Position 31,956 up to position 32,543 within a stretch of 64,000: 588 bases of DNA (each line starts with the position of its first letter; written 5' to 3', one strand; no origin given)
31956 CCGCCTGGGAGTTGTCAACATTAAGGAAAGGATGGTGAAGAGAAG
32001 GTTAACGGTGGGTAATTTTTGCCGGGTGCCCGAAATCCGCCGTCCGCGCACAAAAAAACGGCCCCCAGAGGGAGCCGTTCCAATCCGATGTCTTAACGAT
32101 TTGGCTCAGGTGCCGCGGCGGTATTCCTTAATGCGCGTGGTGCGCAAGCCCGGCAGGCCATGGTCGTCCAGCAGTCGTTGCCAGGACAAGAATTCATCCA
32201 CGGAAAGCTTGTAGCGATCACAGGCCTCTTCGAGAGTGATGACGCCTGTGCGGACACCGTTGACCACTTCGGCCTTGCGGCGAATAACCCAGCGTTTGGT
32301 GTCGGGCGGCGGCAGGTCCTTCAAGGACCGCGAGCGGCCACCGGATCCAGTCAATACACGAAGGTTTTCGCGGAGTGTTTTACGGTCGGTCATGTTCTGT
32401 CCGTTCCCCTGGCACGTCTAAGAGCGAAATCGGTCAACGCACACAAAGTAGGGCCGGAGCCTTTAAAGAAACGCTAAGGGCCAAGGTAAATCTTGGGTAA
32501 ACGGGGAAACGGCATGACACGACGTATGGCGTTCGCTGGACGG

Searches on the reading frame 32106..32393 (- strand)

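Call 44: search_protein_families(library=pfam, max_evalue=1e-8, proteins=[window:32106-32393:-])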
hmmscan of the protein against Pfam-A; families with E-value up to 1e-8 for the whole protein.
window:32106-32393:- (95 aa): 1 family
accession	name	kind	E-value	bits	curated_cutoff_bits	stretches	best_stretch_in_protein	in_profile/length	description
PF06627.17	DUF1153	-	1.9e-33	114.9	23.5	1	11-92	6-87/87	Protein of unknown function (DUF1153)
